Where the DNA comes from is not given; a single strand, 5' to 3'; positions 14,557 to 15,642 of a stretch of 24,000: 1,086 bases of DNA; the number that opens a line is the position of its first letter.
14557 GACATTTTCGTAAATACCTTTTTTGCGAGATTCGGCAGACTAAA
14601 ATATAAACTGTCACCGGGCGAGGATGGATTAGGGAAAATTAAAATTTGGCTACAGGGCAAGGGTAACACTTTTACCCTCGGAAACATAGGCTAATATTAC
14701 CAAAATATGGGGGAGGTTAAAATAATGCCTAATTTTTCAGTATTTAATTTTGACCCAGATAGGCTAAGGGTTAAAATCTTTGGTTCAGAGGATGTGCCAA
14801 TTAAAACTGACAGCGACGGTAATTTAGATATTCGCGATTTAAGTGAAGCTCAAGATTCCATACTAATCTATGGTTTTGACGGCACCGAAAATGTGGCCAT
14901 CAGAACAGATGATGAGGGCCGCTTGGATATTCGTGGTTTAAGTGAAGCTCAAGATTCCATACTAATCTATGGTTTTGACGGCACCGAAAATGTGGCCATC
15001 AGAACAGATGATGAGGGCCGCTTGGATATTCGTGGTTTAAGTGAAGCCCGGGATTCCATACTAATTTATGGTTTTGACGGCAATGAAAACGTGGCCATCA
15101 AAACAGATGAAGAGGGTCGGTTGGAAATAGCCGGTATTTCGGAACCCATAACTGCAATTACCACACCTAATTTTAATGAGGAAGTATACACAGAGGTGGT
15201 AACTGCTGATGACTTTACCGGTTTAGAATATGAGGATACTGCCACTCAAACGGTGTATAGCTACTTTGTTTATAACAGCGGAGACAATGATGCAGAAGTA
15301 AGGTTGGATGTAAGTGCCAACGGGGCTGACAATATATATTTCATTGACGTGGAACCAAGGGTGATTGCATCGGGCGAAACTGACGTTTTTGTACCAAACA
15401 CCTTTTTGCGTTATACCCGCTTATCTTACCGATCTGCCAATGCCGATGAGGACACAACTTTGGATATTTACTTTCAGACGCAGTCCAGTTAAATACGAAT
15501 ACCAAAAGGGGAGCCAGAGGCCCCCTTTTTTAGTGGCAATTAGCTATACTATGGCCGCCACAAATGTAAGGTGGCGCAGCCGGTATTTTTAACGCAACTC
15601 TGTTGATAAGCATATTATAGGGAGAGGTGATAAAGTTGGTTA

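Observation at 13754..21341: Candidate direct protein-glycosylation module, possibly for the spore surface: two paralogous structural proteins followed by four GT2-TPR modules and a GT-methyltransferase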

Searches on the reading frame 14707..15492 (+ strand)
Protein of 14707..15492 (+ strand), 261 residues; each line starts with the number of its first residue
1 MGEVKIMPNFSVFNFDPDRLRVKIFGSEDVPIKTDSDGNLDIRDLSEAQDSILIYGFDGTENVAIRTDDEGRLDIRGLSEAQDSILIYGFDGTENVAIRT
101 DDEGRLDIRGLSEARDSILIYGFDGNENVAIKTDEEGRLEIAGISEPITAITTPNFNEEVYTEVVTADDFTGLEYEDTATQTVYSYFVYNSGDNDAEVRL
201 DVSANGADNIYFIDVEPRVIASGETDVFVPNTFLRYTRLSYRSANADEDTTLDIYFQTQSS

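Call 4: search_protein_families(library=pfam, proteins=[window:14707-15492:+], max_evalue=0.01)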
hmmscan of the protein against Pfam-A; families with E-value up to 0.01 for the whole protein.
window:14707-15492:+ (261 aa): 2 families
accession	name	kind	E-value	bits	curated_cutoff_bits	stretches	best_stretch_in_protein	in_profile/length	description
PF19912.4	DUF6385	-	8.8e-30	103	26.8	1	177-260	1-82/82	Domain of unknown function (DUF6385)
PF13106.11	DUF3961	-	0.0012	19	25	0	77-93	8-24/39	Domain of unknown function (DUF3961)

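Call 5: search_protein_families(library=ncbifam, proteins=[window:14707-15492:+], max_evalue=0.01)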
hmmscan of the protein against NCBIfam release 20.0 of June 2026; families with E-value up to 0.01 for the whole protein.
window:14707-15492:+ (261 aa): 2 families
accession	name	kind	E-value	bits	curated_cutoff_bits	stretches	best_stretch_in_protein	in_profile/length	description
NF052646.1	DABADecarRhbB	equivalog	0.00054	18.6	900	0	116-152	201-237/491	L-2,4-diaminobutyrate decarboxylase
NF007936.0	PRK10653.1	equivalog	0.0091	15.3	337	0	75-96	223-245/295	ribose ABC transporter substrate-binding protein RbsB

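Call 12: find_homologous_proteins(query=window:14725-15489:+)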
Query window:14725-15489:+ (255 aa): 27 proteins with E <= 0.001 among 1400 candidates.
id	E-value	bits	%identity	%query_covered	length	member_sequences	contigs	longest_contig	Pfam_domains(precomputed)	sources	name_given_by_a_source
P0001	4.8e-159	546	100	100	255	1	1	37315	PF19912.5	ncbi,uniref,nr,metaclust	ncbi:DUF6385 domain-containing protein [Desulfofalx alkaliphila]|uniref:DUF6385 domain-containing pr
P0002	2.3e-90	321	61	100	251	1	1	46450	PF19912.5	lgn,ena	-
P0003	1.1e-73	266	52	98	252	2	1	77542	PF19912.5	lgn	-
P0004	1.4e-71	259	49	100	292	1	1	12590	PF19912.5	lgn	-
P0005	2.2e-63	232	60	74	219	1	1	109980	PF19912.5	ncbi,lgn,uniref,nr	ncbi:hypothetical protein JOC37_000660 [Desulfohalotomaculum tongense]|uniref:DUF6385 domain-contain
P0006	8.2e-61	224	47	100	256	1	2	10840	PF19912.5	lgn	-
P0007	7.9e-55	204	48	100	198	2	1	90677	PF19912.5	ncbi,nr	ncbi:hypothetical protein N752_21785 [Desulforamulus aquiferis]|nr:DUF6385 domain-containing protein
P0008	2.6e-50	190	42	100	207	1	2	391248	PF19912.5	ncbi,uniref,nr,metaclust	ncbi:DUF6385 domain-containing protein [Desulforamulus hydrothermalis]|uniref:DUF6385 domain-contain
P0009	3.3e-42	163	37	99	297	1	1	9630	PF19912.5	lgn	-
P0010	2.9e-39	153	39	99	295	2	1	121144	PF19912.5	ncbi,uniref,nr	ncbi:DUF6385 domain-containing protein [Thermobrachium celere]|uniref:DUF6385 domain-containing prot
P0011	5.0e-35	140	43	81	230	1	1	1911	PF19912.5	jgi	-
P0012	2.0e-34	138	34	99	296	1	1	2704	PF19912.5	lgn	-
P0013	2.5e-34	137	34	99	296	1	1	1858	PF19912.5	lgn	-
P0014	3.7e-34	137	34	99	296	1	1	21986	PF19912.5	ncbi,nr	ncbi:MAG: DUF6385 domain-containing protein [Caloramator sp.]|nr:DUF6385 domain-containing protein [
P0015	6.7e-33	133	33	99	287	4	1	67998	PF19912.5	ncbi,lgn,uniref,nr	ncbi:DUF6385 domain-containing protein [Caloramator proteoclasticus]|uniref:DUF6385 domain-containin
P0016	2.2e-30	124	33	99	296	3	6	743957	PF19912.5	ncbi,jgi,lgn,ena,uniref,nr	ncbi:MAG: hypothetical protein JG776_1578 [Caloramator sp.]|jgi:hypothetical protein|uniref:DUF6385 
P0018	1.2e-25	109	29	98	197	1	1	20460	PF19912.5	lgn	-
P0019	1.6e-22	99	33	100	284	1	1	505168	PF19912.5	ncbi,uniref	ncbi:DUF6385 domain-containing protein [Cohnella soli]|uniref:DUF6385 domain-containing protein n=1 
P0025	3.7e-4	38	26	91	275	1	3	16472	PF19912.5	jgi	jgi:hypothetical protein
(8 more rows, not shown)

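Call 14: find_encoding_contigs(protein=P0008, flank=10000, max_places=2)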
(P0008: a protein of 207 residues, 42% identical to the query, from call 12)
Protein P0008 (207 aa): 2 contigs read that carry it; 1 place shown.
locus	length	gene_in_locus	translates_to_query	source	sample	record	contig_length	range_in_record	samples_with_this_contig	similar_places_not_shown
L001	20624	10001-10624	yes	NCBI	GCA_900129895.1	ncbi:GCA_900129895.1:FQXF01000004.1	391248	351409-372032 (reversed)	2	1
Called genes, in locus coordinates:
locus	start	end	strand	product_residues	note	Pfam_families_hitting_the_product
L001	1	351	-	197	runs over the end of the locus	PF01206:TusA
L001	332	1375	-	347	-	-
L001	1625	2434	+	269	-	PF01177:Asp_Glu_race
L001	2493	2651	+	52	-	-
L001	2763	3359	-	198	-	PF00081:Sod_Fe_N, PF02777:Sod_Fe_C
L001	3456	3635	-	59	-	-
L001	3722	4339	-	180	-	-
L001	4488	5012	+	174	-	-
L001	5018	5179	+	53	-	-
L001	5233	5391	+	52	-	-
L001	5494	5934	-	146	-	-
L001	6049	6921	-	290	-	PF00571:CBS, PF00990:GGDEF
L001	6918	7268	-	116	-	-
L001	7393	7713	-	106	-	-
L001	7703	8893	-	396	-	PF00817:IMS, PF11798:IMS_HHH (weak), PF21999:IMS_HHH_1 (faint), PF11799:IMS_C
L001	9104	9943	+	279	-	PF24517:CBM96 (weak), PF19912:DUF6385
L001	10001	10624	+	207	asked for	PF19912:DUF6385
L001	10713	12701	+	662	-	PF00535:Glycos_transf_2, PF00515:TPR_1 (faint), PF07719:TPR_2 (faint), PF13428:TPR_14 (faint), PF13424:TPR_12 (faint), PF13181:TPR_8 (faint), PF13432:TPR_16 (faint), PF13414:TPR_11 (faint)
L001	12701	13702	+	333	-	PF00535:Glycos_transf_2, PF07719:TPR_2 (faint), PF12895:ANAPC3 (weak), PF23914:TPR_CcmH_CycH (weak), PF00515:TPR_1 (faint), PF13424:TPR_12 (weak), PF13428:TPR_14 (faint), PF14559:TPR_19 (weak), +1 more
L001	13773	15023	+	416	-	PF13641:Glyco_tranf_2_3 (faint), PF00535:Glycos_transf_2 (weak)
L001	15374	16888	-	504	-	PF02541:Ppx-GppA, PF21447:Ppx-GppA_III, PF01966:HD (faint)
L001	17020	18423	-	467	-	PF12229:PG_binding_4, PF04294:VanW, PF07501:G5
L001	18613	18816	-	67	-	-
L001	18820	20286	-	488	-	PF12729:4HB_MCP_1, PF05227:CHASE3, PF00672:HAMP, PF00015:MCPsignal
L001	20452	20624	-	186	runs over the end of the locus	PF02887:PK_C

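Call 15: find_encoding_contigs(protein=P0016, flank=10000, max_places=2)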
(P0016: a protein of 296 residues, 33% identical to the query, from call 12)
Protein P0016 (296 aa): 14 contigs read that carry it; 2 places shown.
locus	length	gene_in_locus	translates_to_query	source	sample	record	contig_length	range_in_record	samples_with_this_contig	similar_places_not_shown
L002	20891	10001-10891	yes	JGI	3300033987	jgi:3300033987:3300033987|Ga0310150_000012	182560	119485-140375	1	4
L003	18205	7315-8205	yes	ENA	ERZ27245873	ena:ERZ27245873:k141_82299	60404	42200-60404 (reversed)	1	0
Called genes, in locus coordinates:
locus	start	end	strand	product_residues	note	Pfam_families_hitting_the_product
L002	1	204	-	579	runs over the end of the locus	PF06480:FtsH_ext, PF05496:RuvB_N (faint), PF20720:nSTAND3 (weak), PF13191:AAA_16 (weak), PF00004:AAA, PF07728:AAA_5 (weak), PF17862:AAA_lid_3, PF01434:Peptidase_M41, +1 more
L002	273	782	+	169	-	PF00075:RNase_H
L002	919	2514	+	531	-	PF01293:PEPCK_ATP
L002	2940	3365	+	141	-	PF03885:DUF327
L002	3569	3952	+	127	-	PF04020:Phage_holin_4_2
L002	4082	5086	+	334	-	PF03320:FBPase_glpX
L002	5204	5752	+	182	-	PF10469:AKAP7_NLS (weak), PF02834:LigT_PEase, PF13563:2_5_RNA_ligase2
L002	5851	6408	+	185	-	PF09335:VTT_dom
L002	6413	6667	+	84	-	PF05979:DUF896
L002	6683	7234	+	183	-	PF01812:5-FTHF_cyc-lig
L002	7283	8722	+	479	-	PF02127:Peptidase_M18, PF05343:Peptidase_M42 (faint)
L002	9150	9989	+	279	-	PF00688:TGFb_propeptide (weak), PF06848:Disaggr_repeat (faint), PF24517:CBM96 (weak), PF19912:DUF6385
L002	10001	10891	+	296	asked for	PF19912:DUF6385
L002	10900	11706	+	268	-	-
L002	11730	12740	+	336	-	-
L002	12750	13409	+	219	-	-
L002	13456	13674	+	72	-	-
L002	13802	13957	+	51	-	PF09388:SpoOE-like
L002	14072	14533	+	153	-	PF02381:MraZ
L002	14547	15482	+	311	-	PF01795:Methyltransf_5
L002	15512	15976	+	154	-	-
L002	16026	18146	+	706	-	PF03717:PBP_dimer, PF00905:Transpeptidase, PF03793:PASTA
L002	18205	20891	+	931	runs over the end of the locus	PF01225:Mur_ligase, PF08245:Mur_ligase_M, PF02875:Mur_ligase_C, PF01225:Mur_ligase (weak), PF08245:Mur_ligase_M, PF02875:Mur_ligase_C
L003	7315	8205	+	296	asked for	PF19912:DUF6385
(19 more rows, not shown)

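Call 16: find_encoding_contigs(protein=P0019, flank=10000, max_places=2)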
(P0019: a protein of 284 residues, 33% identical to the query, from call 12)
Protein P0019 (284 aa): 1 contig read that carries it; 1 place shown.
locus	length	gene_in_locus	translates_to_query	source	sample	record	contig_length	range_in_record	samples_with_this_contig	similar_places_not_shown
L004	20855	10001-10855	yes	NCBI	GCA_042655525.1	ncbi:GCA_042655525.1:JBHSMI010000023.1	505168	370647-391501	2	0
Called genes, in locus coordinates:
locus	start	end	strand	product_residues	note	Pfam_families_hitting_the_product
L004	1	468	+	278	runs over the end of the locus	PF26353:YhfM, PF14275:DUF4362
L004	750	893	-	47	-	PF13215:DUF4023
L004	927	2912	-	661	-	PF01180:DHO_dh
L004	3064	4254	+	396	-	PF13039:DUF3900, PF13037:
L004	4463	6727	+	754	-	PF07224:Chlorophyllase (weak)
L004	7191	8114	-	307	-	PF01266:DAO (faint), PF02558:ApbA, PF08546:ApbA_C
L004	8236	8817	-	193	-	-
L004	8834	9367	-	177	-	-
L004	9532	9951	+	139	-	PF19912:DUF6385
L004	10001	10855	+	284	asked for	PF19912:DUF6385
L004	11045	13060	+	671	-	PF00535:Glycos_transf_2, PF13414:TPR_11 (faint), PF13176:TPR_7 (faint), PF13424:TPR_12 (faint), PF13428:TPR_14 (faint), PF13432:TPR_16 (faint), PF14559:TPR_19 (faint), PF23914:TPR_CcmH_CycH (faint), +4 more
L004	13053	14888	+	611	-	PF00535:Glycos_transf_2, PF07719:TPR_2 (faint), PF13424:TPR_12 (faint), PF00515:TPR_1 (faint), PF13428:TPR_14 (faint), PF13431:TPR_17 (faint), PF14559:TPR_19 (faint)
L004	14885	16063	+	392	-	PF00535:Glycos_transf_2, PF13428:TPR_14 (faint), PF14559:TPR_19 (faint), PF13431:TPR_17 (faint), PF00515:TPR_1 (faint), PF07719:TPR_2 (faint), PF13432:TPR_16 (weak), PF13424:TPR_12 (weak), +3 more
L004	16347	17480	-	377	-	PF00534:Glycos_transf_1, PF13692:Glyco_trans_1_4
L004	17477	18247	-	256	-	PF00535:Glycos_transf_2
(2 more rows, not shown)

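Call 41: search_protein_families(library=pfam, proteins=[L002:10900-11706:+, L002:11730-12740:+, L002:12750-13409:+], max_evalue=1)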
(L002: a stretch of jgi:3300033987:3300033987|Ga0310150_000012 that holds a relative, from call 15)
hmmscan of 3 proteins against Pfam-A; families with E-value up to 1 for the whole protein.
L002:10900-11706:+ (268 aa): 3 families
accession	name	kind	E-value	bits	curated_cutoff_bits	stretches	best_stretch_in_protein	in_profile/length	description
PF13181.12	TPR_8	-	0.0046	17.5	25.7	1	244-266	3-25/34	Tetratricopeptide repeat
PF00515.34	TPR_1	-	0.018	15.3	27.8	1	249-265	8-24/34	Tetratricopeptide repeat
PF07719.23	TPR_2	-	0.057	14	27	0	246-266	5-25/34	Tetratricopeptide repeat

L002:11730-12740:+ (336 aa): 2 families
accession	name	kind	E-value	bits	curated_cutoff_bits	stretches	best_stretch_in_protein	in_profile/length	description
PF07719.23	TPR_2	-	0.012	16.1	27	1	10-33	4-27/34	Tetratricopeptide repeat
PF00515.34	TPR_1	-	0.047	14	27.8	0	10-31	4-25/34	Tetratricopeptide repeat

L002:12750-13409:+ (219 aa): 1 family
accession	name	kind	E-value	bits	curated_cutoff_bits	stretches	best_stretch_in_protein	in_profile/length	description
PF06252.17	GemA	-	0.064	14.6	27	1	182-218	79-115/119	Bacteriophage Mu, GemA protein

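Call 52: predict_structure(alignment_id=A3)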
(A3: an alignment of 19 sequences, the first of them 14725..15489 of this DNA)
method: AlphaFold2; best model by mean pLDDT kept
length: 255 residues; sequences in the alignment: 19
mean_pLDDT: 72.7   pTM: 0.45
mean pLDDT of the five models: 72.7, 71.0, 68.5, 67.8, 67.5
residues with pLDDT >= 90: 93; 70-90: 34; 50-70: 79; < 50: 49
segments of 3 or more residues with pLDDT < 50: 1-3, 14-23, 68-84, 86-89, 136-143
pLDDT, mean of each block of 10 residues (from residue 1): 48 47 54 57 56 62 54 42 45 65 65 72 72 55 63 96 94 92 98 96 91 98 93 97 97 89
secondary structure, 60 per line:
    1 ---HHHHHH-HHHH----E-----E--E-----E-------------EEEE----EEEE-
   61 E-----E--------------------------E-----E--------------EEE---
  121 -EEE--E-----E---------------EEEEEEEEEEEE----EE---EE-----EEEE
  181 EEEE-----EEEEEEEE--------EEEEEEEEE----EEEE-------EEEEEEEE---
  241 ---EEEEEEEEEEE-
elements in order: H4-9 H11-14 E48-51 E56-59 E115-117 E122-124 E149-160 E177-184 E190-197 E206-214 E219-222 E230-237 E244-254

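Call 55: fold_search(model_id=the predicted structure, library=pdb)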
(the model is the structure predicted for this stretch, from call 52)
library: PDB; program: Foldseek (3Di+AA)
matches with E <= 10: 1794; with E <= 0.001: 24
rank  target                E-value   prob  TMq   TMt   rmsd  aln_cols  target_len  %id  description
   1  7fcn_A                1.3e-05  1.00  0.32  0.73   2.9       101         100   18  Crystal strcture of PirA insecticidal protein from Photorhabdus akhurstii (released 2022-07-20)
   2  3x0t_A                1.5e-05  1.00  0.29  0.60   5.2       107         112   15  Crystal structure of PirA (released 2015-08-26)
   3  9i0y_a                5.1e-05  1.00  0.29  0.56   5.3       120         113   12  Recombinant Ena2A fibers (released 2025-03-12)
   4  9i0y_0                5.1e-05  1.00  0.29  0.56   5.3       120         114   12  Recombinant Ena2A fibers (released 2025-03-12)
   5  3x0t_B                8.0e-05  1.00  0.29  0.62   5.0       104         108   14  Crystal structure of PirA (released 2015-08-26)
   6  7a02_A                1.3e-04  1.00  0.28  0.53   4.6       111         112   14  Bacillus endospore appendages form a novel family of disulfide-linked pili (released 2021-04-28)
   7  6i56_A                1.7e-04  1.00  0.32  0.30  16.9       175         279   14  Crystal structure of PBSX exported protein XepA (released 2019-11-20)
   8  6i56_C                1.8e-04  1.00  0.32  0.30  16.8       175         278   14  Crystal structure of PBSX exported protein XepA (released 2019-11-20)
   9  6i56_D                2.2e-04  1.00  0.32  0.30  16.2       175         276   14  Crystal structure of PBSX exported protein XepA (released 2019-11-20)
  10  8pdz_A                2.5e-04  1.00  0.30  0.60   3.8       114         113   12  Recombinant Ena3A L-Type endospore appendages (released 2023-11-08)
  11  6i56_B                2.9e-04  1.00  0.32  0.30  16.4       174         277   14  Crystal structure of PBSX exported protein XepA (released 2019-11-20)
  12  6xwv_D                3.1e-04  1.00  0.19  0.32  18.2       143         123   10  Crystal structure of drosophila melanogaster CENP-C bound to CAL1 (released 2020-04-01)
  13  3kmh_B                3.9e-04  1.00  0.23  0.26   7.7       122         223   11  Crystal Structure of a Novel Sugar Isomerase from E. coli O157:H7 (released 2010-07-21)
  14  9f4b_F2               4.1e-04  1.00  0.28  0.18  14.0       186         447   11  Pre-assembled baseplate cup of Klebsiella phage KP1 variant vB_Kpn_Lilla1 (released 2025-05-14)
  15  3kmh_A                4.9e-04  1.00  0.23  0.27   7.7       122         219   11  Crystal Structure of a Novel Sugar Isomerase from E. coli O157:H7 (released 2010-07-21)
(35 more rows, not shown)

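Call 68: search_protein_representatives(alignment_id=A3)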
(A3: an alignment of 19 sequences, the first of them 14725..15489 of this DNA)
Query: 19 sequences, 247 profile positions. Proteins with E-value up to 0.001 (for the whole library): 1559; up to 1e-10: 598; up to 1e-30: 59. The best 150 are listed.
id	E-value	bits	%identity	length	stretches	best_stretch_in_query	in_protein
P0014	5.9e-111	386.3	-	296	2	24-246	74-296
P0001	1.6e-99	348.8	-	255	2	51-246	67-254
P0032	3.8e-99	347.6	-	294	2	25-245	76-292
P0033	7.7e-96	336.8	-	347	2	40-246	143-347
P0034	8.5e-79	281.0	-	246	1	1-246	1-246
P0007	6.4e-77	274.8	-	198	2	125-246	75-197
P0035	2.1e-76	273.1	-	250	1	1-245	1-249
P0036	5.5e-73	262.0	-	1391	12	30-165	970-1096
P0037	2.4e-72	259.8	-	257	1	1-245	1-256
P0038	3.5e-70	252.8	-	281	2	17-245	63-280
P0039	3.8e-68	246.1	-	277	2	55-246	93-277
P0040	2.0e-67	243.7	-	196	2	106-245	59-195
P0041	3.1e-65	236.5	-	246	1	3-246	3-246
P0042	3.2e-64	233.2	-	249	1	1-246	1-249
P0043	1.3e-59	218.1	-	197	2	87-245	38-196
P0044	9.5e-59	215.3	-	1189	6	15-137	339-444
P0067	1.3e-35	139.6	-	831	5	10-139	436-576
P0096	1.2e-28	116.7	-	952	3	27-154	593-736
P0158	3.6e-22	95.5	-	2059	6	60-137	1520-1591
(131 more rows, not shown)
